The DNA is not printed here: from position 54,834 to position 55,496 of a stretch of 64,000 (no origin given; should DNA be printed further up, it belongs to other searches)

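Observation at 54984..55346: Orphan CheY-like receiver domain encoded among head-tail completion genes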

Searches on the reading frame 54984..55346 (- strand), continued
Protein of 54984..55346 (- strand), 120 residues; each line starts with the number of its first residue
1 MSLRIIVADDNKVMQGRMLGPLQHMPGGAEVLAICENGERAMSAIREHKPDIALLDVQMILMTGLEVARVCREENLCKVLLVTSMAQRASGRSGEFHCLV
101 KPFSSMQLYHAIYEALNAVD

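Call 64: find_homologous_proteins(query=A1, max_evalue=1e-10)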
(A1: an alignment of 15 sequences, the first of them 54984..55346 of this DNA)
Query A1 (15 sequences) (120 aa, profile of the alignment): 260 proteins with E <= 1e-10 among 6455 candidates; the best 120 are listed.
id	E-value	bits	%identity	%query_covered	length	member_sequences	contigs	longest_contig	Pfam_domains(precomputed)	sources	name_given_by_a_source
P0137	6.8e-43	163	36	86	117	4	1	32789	PF00072.31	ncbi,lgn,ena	-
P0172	7.4e-38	147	32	84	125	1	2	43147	PF00072.31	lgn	-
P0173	1.3e-37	146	30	84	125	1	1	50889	PF00072.31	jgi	jgi:AmiR/NasT family two-component response regulator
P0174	4.0e-37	144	35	90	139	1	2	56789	PF00072.31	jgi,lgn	jgi:CheY-like chemotaxis protein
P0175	3.6e-35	138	33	93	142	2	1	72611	PF00072.31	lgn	-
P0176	5.7e-35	137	36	93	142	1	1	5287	PF00072.31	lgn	-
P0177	6.5e-34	134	31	84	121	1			PF00072.31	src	-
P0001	1.9e-32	129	100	89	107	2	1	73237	PF00072.31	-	-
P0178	4.3e-32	128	31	89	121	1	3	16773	PF00072.31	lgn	-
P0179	6.0e-31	124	28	93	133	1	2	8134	PF00072.31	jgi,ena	-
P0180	2.1e-30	123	31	82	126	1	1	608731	PF00072.31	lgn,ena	-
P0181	1.0e-28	117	33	93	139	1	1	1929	PF00072.31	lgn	-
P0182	1.0e-24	104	34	71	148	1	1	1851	PF00072.31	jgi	jgi:CheY-like chemotaxis protein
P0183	1.2e-23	101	34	71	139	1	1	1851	PF00072.31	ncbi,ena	-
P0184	2.0e-20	90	36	96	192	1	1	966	PF03861.20,PF00072.31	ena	-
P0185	3.5e-19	86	33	98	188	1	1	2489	PF03861.20,PF00072.31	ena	-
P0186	1.3e-18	85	30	73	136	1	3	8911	PF00072.31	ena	-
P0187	1.3e-18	85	30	73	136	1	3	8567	PF00072.31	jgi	jgi:two-component system chemotaxis response regulator CheY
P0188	2.9e-18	83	30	98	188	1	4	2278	PF03861.20,PF00072.31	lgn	-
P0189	4.0e-18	83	32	59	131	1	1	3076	PF00072.31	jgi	jgi:YesN/AraC family two-component response regulator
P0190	5.3e-18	83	36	67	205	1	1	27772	PF00196.26,PF00072.31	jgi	jgi:DNA-binding NarL/FixJ family response regulator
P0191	1.7e-17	81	33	71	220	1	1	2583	PF00196.26,PF04545.23,PF08281.19,PF00072.31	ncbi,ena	-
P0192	1.7e-17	81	33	71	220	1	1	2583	PF00196.26,PF04545.23,PF08281.19,PF00072.31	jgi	jgi:DNA-binding NarL/FixJ family response regulator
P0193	3.1e-17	80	35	96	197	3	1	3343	PF03861.20,PF00072.31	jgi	jgi:response regulator NasT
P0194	4.6e-17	80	30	70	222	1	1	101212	PF00072.31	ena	-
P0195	6.4e-17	79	35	92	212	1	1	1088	PF00196.26,PF08281.19,PF00072.31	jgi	jgi:DNA-binding NarL/FixJ family response regulator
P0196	7.8e-17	79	-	-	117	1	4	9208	PF00072.31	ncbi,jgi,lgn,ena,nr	ncbi:MAG TPA: response regulator [Campylobacterales bacterium]|nr:response regulator [Campylobactera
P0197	9.5e-17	79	48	68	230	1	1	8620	PF00196.26,PF08281.19,PF00072.31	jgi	jgi:DNA-binding NarL/FixJ family response regulator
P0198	1.2e-16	78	32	95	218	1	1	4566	PF00196.26,PF08281.19,PF00072.31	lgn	-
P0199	1.2e-16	78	35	95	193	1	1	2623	PF03861.20,PF00072.31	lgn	-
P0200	1.4e-16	78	34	92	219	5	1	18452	PF00196.26,PF00072.31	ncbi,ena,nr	ncbi:MAG: response regulator transcription factor [Chloroflexales bacterium]|nr:response regulator t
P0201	2.6e-16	77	31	72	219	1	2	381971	PF00196.26,PF04545.23,PF08281.19,PF00072.31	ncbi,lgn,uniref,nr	ncbi:DNA-binding response regulator [Actinoplanes philippinensis]|uniref:DNA-binding response regula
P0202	2.9e-16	77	31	71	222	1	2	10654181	PF13936.13,PF00196.26,PF08281.19,PF00072.31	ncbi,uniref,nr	ncbi:response regulator transcription factor [Actinoplanes derwentensis]|uniref:DNA-binding response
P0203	4.6e-16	76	32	72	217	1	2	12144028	PF00196.26,PF08281.19,PF00072.31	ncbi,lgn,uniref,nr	ncbi:two component system response regulator [Actinoplanes sichuanensis]|uniref:Response regulator n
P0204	5.0e-16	76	35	68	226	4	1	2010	PF00196.26,PF00072.31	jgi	jgi:DNA-binding NarL/FixJ family response regulator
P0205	7.5e-16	76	32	72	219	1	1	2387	PF00196.26,PF08281.19,PF00072.31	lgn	-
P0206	8.7e-16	75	32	72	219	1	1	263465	PF00196.26,PF08281.19,PF00072.31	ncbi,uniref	ncbi:response regulator transcription factor [Actinoplanes sp. NPDC026670]|uniref:response regulator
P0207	9.6e-16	75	32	95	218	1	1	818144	PF00196.26,PF08281.19,PF00072.31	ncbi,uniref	ncbi:response regulator [Actinoplanes subglobosus]|uniref:Response regulator n=1 Tax=Actinoplanes su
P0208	2.4e-15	74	29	78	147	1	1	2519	PF00072.31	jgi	jgi:NarL family two-component system response regulator LiaR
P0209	2.9e-15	74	38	61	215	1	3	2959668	PF00196.26,PF00072.31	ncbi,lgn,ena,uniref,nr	ncbi:response regulator transcription factor [Marixanthomonas sp. SCSIO 43207]|uniref:response regul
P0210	3.4e-15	74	38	61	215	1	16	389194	PF00196.26,PF00072.31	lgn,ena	-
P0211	3.5e-15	73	38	77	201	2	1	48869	PF00196.26,PF04545.23,PF08281.19,PF00072.31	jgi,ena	-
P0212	3.7e-15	73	27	70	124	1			PF00072.31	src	-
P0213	4.1e-15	73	31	72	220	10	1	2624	PF00196.26,PF04545.23,PF08281.19,PF00072.31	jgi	jgi:DNA-binding NarL/FixJ family response regulator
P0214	5.0e-15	73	33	93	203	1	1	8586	PF03861.20,PF00072.31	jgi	jgi:AmiR/NasT family two-component response regulator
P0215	9.1e-15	72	39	74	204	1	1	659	PF14239.12,PF00072.31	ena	-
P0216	1.6e-14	71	30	73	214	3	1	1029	PF00196.26,PF04545.23,PF08281.19,PF00072.31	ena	-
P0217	2.9e-14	71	33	93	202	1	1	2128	PF00196.26,PF00072.31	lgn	-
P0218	3.0e-14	70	24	93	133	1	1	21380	PF00072.31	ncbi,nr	ncbi:MAG: response regulator [Synergistales bacterium]|nr:response regulator [Synergistales bacteriu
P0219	3.3e-14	70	33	68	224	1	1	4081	PF00196.26,PF04545.23,PF00072.31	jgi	jgi:two-component system, NarL family, response regulator LiaR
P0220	3.6e-14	70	37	48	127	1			PF00072.31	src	-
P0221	4.1e-14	70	34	95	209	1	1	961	PF00196.26,PF00072.31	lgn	-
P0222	4.8e-14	70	31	94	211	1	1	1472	PF00196.26,PF04545.23,PF08281.19,PF00072.31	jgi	jgi:DNA-binding NarL/FixJ family response regulator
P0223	4.9e-14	70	29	53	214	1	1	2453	PF00196.26,PF00072.31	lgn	-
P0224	5.5e-14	70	30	71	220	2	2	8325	PF00196.26,PF08281.19,PF00072.31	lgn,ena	-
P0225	5.7e-14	70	33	95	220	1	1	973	PF00196.26,PF00072.31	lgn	-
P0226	6.4e-14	69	31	72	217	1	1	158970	PF00196.26,PF04545.23,PF08281.19,PF00072.31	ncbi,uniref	ncbi:response regulator transcription factor [Streptomyces macrosporus]|uniref:Response regulator tr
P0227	7.4e-14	69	29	53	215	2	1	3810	PF00196.26,PF00072.31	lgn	-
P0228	8.8e-14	69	30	92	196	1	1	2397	PF03861.20,PF00072.31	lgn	-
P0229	9.2e-14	69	34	77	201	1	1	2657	PF00196.26,PF00072.31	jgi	jgi:two-component system response regulator DesR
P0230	1.1e-13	69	28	71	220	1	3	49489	PF00196.26,PF08281.19,PF00072.31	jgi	jgi:two-component system response regulator NreC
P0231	1.2e-13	69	30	76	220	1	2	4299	PF00196.26,PF00072.31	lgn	-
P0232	1.3e-13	68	27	92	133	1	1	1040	PF00072.31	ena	-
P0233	1.3e-13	68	31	98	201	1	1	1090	PF00196.26,PF00072.31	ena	-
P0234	1.9e-13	68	28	96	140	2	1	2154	PF00072.31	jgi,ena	-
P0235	1.9e-13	68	33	95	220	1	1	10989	PF00196.26,PF00072.31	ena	-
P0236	2.0e-13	68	27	68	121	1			PF00072.31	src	-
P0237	2.1e-13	68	30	53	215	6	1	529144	PF00196.26,PF00072.31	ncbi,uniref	ncbi:response regulator [Streptomyces griseorubiginosus]|uniref:response regulator n=1 Tax=Streptomy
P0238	2.3e-13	68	31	98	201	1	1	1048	PF00196.26,PF00072.31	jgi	-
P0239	2.5e-13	67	28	73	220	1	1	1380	PF00196.26,PF08281.19,PF00072.31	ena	-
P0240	2.6e-13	67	38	74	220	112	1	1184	PF00196.26,PF08281.19,PF00072.31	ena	-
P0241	2.6e-13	67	31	72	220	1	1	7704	PF00196.26,PF08281.19,PF00072.31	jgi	jgi:two-component system response regulator NreC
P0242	2.7e-13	67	31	72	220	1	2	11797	PF00196.26,PF08281.19,PF00072.31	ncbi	-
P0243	2.8e-13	67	31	71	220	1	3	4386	PF00196.26,PF08281.19,PF00072.31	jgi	jgi:two-component system response regulator NreC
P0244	3.4e-13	67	31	71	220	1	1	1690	PF00196.26,PF08281.19,PF00072.31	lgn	-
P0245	3.4e-13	67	28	71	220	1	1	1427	PF00196.26,PF08281.19,PF00072.31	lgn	-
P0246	3.6e-13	67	38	59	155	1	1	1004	PF00072.31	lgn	-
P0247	4.1e-13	67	32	68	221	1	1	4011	PF00196.26,PF08281.19,PF00072.31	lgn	-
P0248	4.5e-13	67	30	94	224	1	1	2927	PF00196.26,PF08281.19,PF00072.31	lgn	-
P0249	4.6e-13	67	29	56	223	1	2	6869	PF00196.26,PF08281.19,PF00072.31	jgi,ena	-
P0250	4.6e-13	67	31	83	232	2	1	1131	PF00196.26,PF08281.19,PF00072.31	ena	-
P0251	5.0e-13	67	29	72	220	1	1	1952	PF00196.26,PF08281.19,PF00072.31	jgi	jgi:two-component system response regulator NreC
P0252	5.1e-13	67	35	67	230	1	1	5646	PF00196.26,PF00072.31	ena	-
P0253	5.3e-13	66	30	92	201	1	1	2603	PF00196.26,PF04545.23,PF08281.19,PF00072.31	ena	-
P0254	5.9e-13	66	32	88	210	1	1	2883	PF00072.31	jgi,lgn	-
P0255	5.9e-13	66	36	61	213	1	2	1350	PF00196.26,PF08281.19,PF00072.31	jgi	jgi:two-component system nitrate/nitrite response regulator NarL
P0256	5.9e-13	66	29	68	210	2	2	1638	PF00196.26,PF00072.31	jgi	jgi:DNA-binding NarL/FixJ family response regulator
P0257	5.9e-13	66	31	72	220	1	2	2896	PF00196.26,PF08281.19,PF00072.31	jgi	jgi:two-component system response regulator NreC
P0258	6.4e-13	66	31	58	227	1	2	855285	PF00196.26,PF08281.19,PF00072.31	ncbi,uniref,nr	ncbi:response regulator transcription factor [Plantactinospora mayteni]|uniref:DNA-binding response 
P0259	6.5e-13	66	38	83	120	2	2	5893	PF23198.2,PF00072.31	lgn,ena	-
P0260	6.6e-13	66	28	73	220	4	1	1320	PF00196.26,PF08281.19,PF00072.31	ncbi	-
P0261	6.8e-13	66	30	53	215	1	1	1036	PF00196.26,PF00072.31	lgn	-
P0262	6.8e-13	66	37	48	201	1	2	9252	PF00196.26,PF04545.23,PF08281.19,PF00072.31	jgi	jgi:two-component system, NarL family, response regulator DesR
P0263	6.9e-13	66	28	71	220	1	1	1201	PF00196.26,PF08281.19,PF00072.31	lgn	-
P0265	7.3e-13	66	27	68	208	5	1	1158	PF00196.26,PF00072.31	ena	-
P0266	7.5e-13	66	28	95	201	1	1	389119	PF00196.26,PF08281.19,PF00072.31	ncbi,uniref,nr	ncbi:response regulator transcription factor [Actinoallomurus rhizosphaericola]|uniref:response regu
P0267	7.7e-13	66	30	69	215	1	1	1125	PF00196.26,PF00072.31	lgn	-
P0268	8.0e-13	66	30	70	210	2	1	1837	PF00196.26,PF00072.31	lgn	-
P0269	8.1e-13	66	35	68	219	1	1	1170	PF00196.26,PF08281.19,PF00072.31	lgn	-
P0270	8.2e-13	66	30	92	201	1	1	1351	PF00196.26,PF04545.23,PF08281.19,PF00072.31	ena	-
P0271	8.6e-13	66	41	48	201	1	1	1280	PF00196.26,PF04545.23,PF08281.19,PF00072.31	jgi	-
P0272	9.5e-13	66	31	91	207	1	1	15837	PF00196.26,PF00072.31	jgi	jgi:two-component system response regulator EvgA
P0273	9.9e-13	66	30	62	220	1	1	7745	PF00196.26,PF08281.19,PF00072.31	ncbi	-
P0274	1.1e-12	65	30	53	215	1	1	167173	PF00196.26,PF00072.31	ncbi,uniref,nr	ncbi:response regulator [Streptomyces yerevanensis]|uniref:response regulator n=1 Tax=Streptomyces y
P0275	1.2e-12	65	34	77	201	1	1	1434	PF00196.26,PF04545.23,PF08281.19,PF00072.31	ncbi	-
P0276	1.2e-12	65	34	77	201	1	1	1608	PF00196.26,PF04545.23,PF08281.19,PF00072.31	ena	-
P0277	1.2e-12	65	31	92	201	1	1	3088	PF00196.26,PF08281.19,PF00072.31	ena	-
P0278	1.3e-12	65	28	68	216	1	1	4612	PF00196.26,PF08281.19,PF00072.31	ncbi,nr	ncbi:MAG: response regulator transcription factor [Dehalococcoidia bacterium]|nr:MAG: response regul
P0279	1.3e-12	65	33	98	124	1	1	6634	PF00072.31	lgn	-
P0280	1.4e-12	65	27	93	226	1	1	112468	PF00196.26,PF08281.19,PF00072.31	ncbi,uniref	ncbi:response regulator transcription factor [Streptomyces sp. 6N223]|uniref:response regulator tran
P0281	1.4e-12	65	37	48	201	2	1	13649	PF00196.26,PF04545.23,PF08281.19,PF00072.31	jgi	-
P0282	1.5e-12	65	29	71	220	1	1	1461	PF00196.26,PF08281.19,PF00072.31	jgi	jgi:two-component system response regulator NreC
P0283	1.5e-12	65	29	72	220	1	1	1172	PF00196.26,PF08281.19,PF00072.31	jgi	-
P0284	1.6e-12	65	29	72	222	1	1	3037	PF00196.26,PF08281.19,PF00072.31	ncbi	-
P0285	1.6e-12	65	29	72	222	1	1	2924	PF00196.26,PF08281.19,PF00072.31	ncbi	ncbi:MAG: response regulator transcription factor [Dehalococcoidia bacterium]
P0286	1.6e-12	65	28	87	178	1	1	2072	PF00072.31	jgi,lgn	jgi:DNA-binding response OmpR family regulator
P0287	1.7e-12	65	28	94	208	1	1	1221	PF00196.26,PF08281.19,PF00072.31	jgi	jgi:DNA-binding NarL/FixJ family response regulator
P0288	1.7e-12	65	28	94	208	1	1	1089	PF00196.26,PF08281.19,PF00072.31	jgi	jgi:DNA-binding NarL/FixJ family response regulator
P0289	1.7e-12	65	29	53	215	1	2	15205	PF00196.26,PF00072.31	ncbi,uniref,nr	ncbi:response regulator [Streptomyces viridochromogenes]|uniref:response regulator n=1 Tax=Streptomy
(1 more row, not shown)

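Call 65: find_encoding_contigs(protein=P0180, flank=10000, max_places=2)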
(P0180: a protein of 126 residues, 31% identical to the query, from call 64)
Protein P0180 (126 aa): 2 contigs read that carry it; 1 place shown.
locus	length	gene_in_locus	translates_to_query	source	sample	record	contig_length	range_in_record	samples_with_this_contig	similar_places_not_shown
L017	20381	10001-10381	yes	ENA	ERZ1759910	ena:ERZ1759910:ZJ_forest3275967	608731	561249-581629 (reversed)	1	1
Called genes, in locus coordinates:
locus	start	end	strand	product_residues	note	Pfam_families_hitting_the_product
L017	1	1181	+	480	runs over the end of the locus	PF03237:Terminase_6N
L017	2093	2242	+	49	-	-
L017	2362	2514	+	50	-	-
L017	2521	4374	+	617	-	-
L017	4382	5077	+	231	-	PF06810:Phage_scaffold (weak)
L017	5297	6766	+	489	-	-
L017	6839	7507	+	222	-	-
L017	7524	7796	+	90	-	-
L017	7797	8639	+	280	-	-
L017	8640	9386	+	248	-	-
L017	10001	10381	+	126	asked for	PF00072:Response_reg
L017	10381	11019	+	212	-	-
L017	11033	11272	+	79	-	-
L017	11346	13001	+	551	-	-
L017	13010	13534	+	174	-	-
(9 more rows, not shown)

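Call 66: find_encoding_contigs(protein=P0137, flank=8000, max_places=2)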
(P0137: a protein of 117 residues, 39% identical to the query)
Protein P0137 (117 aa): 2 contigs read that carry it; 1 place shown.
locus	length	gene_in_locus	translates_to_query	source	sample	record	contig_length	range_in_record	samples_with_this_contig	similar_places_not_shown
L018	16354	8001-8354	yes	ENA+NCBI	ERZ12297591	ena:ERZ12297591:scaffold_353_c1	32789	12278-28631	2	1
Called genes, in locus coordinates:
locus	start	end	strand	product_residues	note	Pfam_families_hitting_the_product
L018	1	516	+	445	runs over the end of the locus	PF00149:Metallophos (faint)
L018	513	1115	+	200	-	-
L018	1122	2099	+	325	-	PF01073:3Beta_HSD, PF01370:Epimerase, PF16363:GDP_Man_Dehyd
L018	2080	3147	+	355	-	-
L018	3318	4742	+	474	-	-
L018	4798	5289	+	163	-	PF01844:HNH, PF14279:HNH_5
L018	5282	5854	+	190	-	-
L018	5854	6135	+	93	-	-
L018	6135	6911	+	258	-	-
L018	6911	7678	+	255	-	-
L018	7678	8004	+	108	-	-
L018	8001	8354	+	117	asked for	PF00072:Response_reg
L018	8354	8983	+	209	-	-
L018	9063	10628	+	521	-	-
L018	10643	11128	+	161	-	-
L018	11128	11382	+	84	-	-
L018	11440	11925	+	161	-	-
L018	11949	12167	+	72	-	-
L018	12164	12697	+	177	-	-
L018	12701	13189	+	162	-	PF01541:GIY-YIG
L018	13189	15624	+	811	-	PF10145:PhageMin_Tail (weak)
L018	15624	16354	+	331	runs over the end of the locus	-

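Call 68: find_related_loci(query=A4, collection=genome_contigs, flank=10000)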
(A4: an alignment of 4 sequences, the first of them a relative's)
Query A4 (248 aa) in genome_contigs; peptide patterns used: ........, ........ (x = any residue, [..] = any of these).
33 stretches matched a pattern, but none encodes a relative of the query by tblastn (E <= 1e-3).

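Call 78: predict_structure(alignment_id=A5)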
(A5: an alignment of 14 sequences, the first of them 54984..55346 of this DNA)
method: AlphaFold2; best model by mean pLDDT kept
length: 120 residues; sequences in the alignment: 14
mean_pLDDT: 92.0   pTM: 0.87
mean pLDDT of the five models: 92.0, 91.8, 91.3, 91.2, 90.6
residues with pLDDT >= 90: 100; 70-90: 12; 50-70: 8; < 50: 0
segments of 3 or more residues with pLDDT < 50: none
pLDDT, mean of each block of 10 residues (from residue 1): 94 94 93 98 98 95 96 96 79 79 94 88
secondary structure, 60 per line:
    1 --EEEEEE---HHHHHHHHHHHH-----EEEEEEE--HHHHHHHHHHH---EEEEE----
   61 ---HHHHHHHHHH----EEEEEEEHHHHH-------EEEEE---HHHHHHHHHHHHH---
elements in order: E3-8 H12-23 E29-35 H38-48 E52-56 H64-73 E78-84 H85-89 E97-101 H105-117

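Call 82: fold_search(model_id=the predicted structure, library=pdb)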
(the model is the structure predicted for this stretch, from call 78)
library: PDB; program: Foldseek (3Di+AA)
matches with E <= 10: 1731; with E <= 0.001: 498
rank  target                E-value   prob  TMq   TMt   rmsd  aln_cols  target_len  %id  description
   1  6swb_B                4.9e-09  1.00  0.80  0.74   2.2       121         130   21  The REC domain of AraT, a response regulator from Geobacillus stearothermophilus (released 2020-10-14)
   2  6swb_A                6.3e-09  1.00  0.84  0.79   2.1       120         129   21  The REC domain of AraT, a response regulator from Geobacillus stearothermophilus (released 2020-10-14)
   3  3eul_B                6.8e-09  1.00  0.85  0.82   2.4       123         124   24  Structure of the signal receiver domain of the putative response regulator NarL from Mycobacterium tuberculosis (released 2008-11-11)
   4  3eul_A                6.8e-09  1.00  0.85  0.83   2.5       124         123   24  Structure of the signal receiver domain of the putative response regulator NarL from Mycobacterium tuberculosis (released 2008-11-11)
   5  5wq0_D                6.8e-09  1.00  0.81  0.76   2.6       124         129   24  Receiver domain of Spo0A from Paenisporosarcina sp. TG-14 (released 2017-03-22)
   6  6swf_A                7.2e-09  1.00  0.81  0.76   2.3       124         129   22  Selenomethionine derivative of the REC domain of AraT, a response regulator from Geobacillus stearothermophilus (released 2020-10-14)
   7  6ww6_B                8.2e-09  1.00  0.83  0.54   2.2       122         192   21  Crystal structure of EutV bound to RNA (released 2021-11-24)
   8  7ssj_E                8.8e-09  1.00  0.85  0.78   2.1       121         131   25  Crystal structure of the DesK-DesR complex in the phosphatase state (released 2022-11-16)
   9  1qmp_B                1.1e-08  1.00  0.82  0.81   2.4       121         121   26  Phosphorylated aspartate in the crystal structure of the sporulation response regulator, Spo0A (released 1999-11-14)
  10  1mvo                  1.6e-08  1.00  0.81  0.80   2.9       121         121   25  Crystal structure of the PhoP receiver domain from Bacillus subtilis (released 2002-10-16)
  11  5wq0_F                1.7e-08  1.00  0.81  0.78   2.6       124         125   25  Receiver domain of Spo0A from Paenisporosarcina sp. TG-14 (released 2017-03-22)
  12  6wsh_A                1.8e-08  1.00  0.82  0.54   2.3       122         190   21  Crystal structure of EutV from Enterococcus faecalis (released 2021-05-05)
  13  1qmp_D                1.9e-08  1.00  0.84  0.81   2.3       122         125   25  Phosphorylated aspartate in the crystal structure of the sporulation response regulator, Spo0A (released 1999-11-14)
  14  5wq0_B                2.1e-08  1.00  0.80  0.77   3.0       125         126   22  Receiver domain of Spo0A from Paenisporosarcina sp. TG-14 (released 2017-03-22)
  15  1qmp_A                3.7e-08  1.00  0.84  0.81   2.4       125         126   26  Phosphorylated aspartate in the crystal structure of the sporulation response regulator, Spo0A (released 1999-11-14)
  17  3b2n                  4.0e-08  1.00  0.81  0.81   2.6       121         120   29  Crystal structure of DNA-binding response regulator, LuxR family, from Staphylococcus aureus (released 2007-10-30)
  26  1s8n                  7.2e-08  1.00  0.87  0.56   2.0       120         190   26  Crystal structure of Rv1626 from Mycobacterium tuberculosis (released 2004-09-21)
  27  3eul_C                7.6e-08  1.00  0.84  0.84   2.3       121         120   25  Structure of the signal receiver domain of the putative response regulator NarL from Mycobacterium tuberculosis (released 2008-11-11)
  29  4le0_A                8.2e-08  1.00  0.79  0.73   3.1       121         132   26  Crystal structure of the receiver domain of DesR in complex with beryllofluoride and magnesium (released 2014-07-16)
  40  4le0_B                1.5e-07  1.00  0.79  0.72   3.1       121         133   26  Crystal structure of the receiver domain of DesR in complex with beryllofluoride and magnesium (released 2014-07-16)
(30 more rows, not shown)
